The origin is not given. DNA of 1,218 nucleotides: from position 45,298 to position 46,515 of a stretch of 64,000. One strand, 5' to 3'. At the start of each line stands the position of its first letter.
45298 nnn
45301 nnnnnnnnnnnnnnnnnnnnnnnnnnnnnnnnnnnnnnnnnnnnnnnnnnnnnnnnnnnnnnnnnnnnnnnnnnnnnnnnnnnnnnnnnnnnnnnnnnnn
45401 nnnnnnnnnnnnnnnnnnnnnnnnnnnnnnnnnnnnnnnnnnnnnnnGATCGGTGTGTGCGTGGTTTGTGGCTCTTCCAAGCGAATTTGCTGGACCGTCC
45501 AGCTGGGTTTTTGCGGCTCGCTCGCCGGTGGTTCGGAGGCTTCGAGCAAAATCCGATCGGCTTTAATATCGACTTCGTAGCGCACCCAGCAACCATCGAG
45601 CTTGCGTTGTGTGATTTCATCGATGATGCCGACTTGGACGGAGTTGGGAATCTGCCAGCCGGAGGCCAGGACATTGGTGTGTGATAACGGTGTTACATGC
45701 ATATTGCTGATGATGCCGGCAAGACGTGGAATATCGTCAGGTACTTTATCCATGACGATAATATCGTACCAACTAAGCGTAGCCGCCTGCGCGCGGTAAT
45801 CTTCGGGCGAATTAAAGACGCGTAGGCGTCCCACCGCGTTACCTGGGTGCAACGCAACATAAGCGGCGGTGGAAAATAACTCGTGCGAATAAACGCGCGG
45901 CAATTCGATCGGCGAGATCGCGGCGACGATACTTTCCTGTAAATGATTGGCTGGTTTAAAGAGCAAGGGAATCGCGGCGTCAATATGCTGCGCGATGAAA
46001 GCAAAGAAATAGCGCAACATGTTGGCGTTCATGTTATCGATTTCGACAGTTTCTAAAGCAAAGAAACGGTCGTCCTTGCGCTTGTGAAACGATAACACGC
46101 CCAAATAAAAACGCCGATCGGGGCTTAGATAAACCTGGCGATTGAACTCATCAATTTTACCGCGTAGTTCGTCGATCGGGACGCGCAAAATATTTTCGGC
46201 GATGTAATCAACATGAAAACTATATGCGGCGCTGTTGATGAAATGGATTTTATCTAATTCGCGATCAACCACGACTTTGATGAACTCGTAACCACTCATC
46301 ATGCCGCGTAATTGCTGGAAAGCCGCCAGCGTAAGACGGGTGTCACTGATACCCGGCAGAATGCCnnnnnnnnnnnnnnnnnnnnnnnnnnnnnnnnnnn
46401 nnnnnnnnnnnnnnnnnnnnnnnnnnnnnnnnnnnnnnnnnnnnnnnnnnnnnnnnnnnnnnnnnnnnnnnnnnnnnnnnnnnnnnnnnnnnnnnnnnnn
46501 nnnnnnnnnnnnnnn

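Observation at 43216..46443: Domain-permuted PEP-utilising phosphotransferase tightly coupled to an MFS transporter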

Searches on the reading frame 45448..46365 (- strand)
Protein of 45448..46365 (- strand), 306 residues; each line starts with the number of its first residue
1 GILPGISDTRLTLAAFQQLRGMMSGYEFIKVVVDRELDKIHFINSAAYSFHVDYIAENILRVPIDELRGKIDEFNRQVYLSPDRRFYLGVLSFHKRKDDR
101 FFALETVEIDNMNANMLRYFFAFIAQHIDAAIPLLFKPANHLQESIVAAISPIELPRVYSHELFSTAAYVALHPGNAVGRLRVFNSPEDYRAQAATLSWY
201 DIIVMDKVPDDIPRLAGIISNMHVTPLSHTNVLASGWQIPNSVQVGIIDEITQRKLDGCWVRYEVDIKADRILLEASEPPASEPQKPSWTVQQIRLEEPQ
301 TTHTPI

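Call 25: search_protein_families(library=pfam, alignment_id=A2, max_evalue=10)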
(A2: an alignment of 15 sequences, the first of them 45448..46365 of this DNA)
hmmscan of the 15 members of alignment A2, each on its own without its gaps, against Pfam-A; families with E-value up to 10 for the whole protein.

A. member 1, window:45448-46365:- (306 aa): 0 families

B. families by the number of members that match (of 15 scanned): 6 families
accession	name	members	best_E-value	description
PF00391.29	PEP-utilizers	7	0.0051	PEP-utilising enzyme, mobile domain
PF25135.1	DUF7822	1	0.088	Domain of unknown function (DUF7822)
PF23175.1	bHLH_STRA8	1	0.1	Stimulated by retinoic acid gene 8 protein bHLH domain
PF10847.13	DUF2656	1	0.15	Protein of unknown function (DUF2656)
PF18250.6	Tgi2PP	1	0.19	Effector immunity protein Tgi2PP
PF07571.19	TAF6_C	1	0.23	TAF6 C-terminal HEAT repeat domain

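Call 35: predict_structure(alignment_id=A2)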
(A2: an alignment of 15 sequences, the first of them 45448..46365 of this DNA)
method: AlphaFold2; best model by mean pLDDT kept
length: 306 residues; sequences in the alignment: 15
mean_pLDDT: 86.1   pTM: 0.64
mean pLDDT of the five models: 86.1, 84.1, 83.4, 81.9, 81.1
residues with pLDDT >= 90: 169; 70-90: 105; 50-70: 21; < 50: 11
segments of 3 or more residues with pLDDT < 50: 296-306
pLDDT, mean of each block of 10 residues (from residue 1): 85 92 84 96 92 94 93 88 93 84 86 94 93 90 87 89 72 92 93 91 88 89 70 82 91 95 90 93 72 51 41
secondary structure, 60 per line:
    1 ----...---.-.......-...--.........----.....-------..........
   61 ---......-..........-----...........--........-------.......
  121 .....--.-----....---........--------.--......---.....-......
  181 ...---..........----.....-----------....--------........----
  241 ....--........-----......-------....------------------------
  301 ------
elements in order: E5-7 H13-19 E21-23 E26-34 E39-43 H51-60 H64-69 H71-80 E86-96 E99-106 H114-125 E134-137 H141-148 H160-165 E169-173 E175-183 H187-196 E201-205 E217-220 H229-236 E241-244 H247-254 E260-265 E273-276

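Call 51: fold_search(model_id=the predicted structure, library=pdb)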
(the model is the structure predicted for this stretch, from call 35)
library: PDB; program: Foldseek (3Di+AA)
matches with E <= 10: 794; with E <= 0.001: 0
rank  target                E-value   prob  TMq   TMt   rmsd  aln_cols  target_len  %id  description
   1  9uuh_A                3.5e-03  0.25  0.18  0.11  17.5       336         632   10  binary complex of ATP-bound polyphosphate kinase 1 (PPK1) (released 2026-03-04)
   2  4e5s_A                9.3e-03  0.99  0.24  0.23   5.1       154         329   12  Crystal structure of MccFlike protein (BA_5613) from Bacillus anthracis str. Ames (released 2012-04-18)
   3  2hi6_MODEL_1_A        1.4e-02  0.99  0.25  0.52   4.8       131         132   16  Solution NMR structure of UPF0107 protein AF_0055, Northeast Structural Genomics Consortium Target GR101 (released 2006-08-29)
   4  6nte_B                2.5e-02  0.97  0.24  0.16   6.0       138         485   14  Crystal Structure of Synechocystis Dihydroxyacid Dehydratase (DHAD) (released 2020-03-04)
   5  5kdr_B                2.5e-02  0.21  0.16  0.18  15.2       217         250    8  The crystal structure of carboxyltransferase from Staphylococcus Aureus bound to the antimicrobial agent moiramide B. (released 2016-08-10)
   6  6nte_A                3.1e-02  0.97  0.25  0.17   5.3       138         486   14  Crystal Structure of Synechocystis Dihydroxyacid Dehydratase (DHAD) (released 2020-03-04)
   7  2f9i_D                4.5e-02  0.16  0.16  0.18  15.1       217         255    9  Crystal Structure of the carboxyltransferase subunit of ACC from Staphylococcus aureus (released 2006-12-05)
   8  2gp4_B                5.1e-02  0.90  0.23  0.15   7.8       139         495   14  Structure of [FeS]cluster-free Apo Form of 6-Phosphogluconate Dehydratase from Shewanella oneidensis (released 2006-05-09)
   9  2gp4_A                5.8e-02  0.92  0.23  0.14   6.9       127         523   12  Structure of [FeS]cluster-free Apo Form of 6-Phosphogluconate Dehydratase from Shewanella oneidensis (released 2006-05-09)
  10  2f9i_B                7.0e-02  0.14  0.16  0.18  15.1       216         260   10  Crystal Structure of the carboxyltransferase subunit of ACC from Staphylococcus aureus (released 2006-12-05)
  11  4l6w_A                7.4e-02  0.13  0.12  0.10  14.6       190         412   10  Carboxyltransferase subunit (AccD6) of Mycobacterium tuberculosis acetyl-CoA carboxylase (released 2013-07-03)
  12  1m4j_A                1.2e-01  0.18  0.15  0.27   9.6       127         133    9  CRYSTAL STRUCTURE OF THE N-TERMINAL ADF-H DOMAIN OF MOUSE TWINFILIN ISOFORM-1 (released 2002-11-13)
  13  8j73_G                1.2e-01  0.11  0.13  0.08  18.4       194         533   14  Methylcrotonoyl-CoA carboxylase core-Dimer (released 2024-05-01)
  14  6rjs_D                1.3e-01  0.13  0.13  0.11  14.1       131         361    8  Inter-dimeric interface controls function and stability of S-methionine adenosyltransferase from U. urealiticum (released 2019-09-25)
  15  2b0a                  1.6e-01  0.57  0.20  0.30   4.5       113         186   13  Crystal structure of protein MJ0783 from Methanococcus jannaschii (released 2005-09-20)
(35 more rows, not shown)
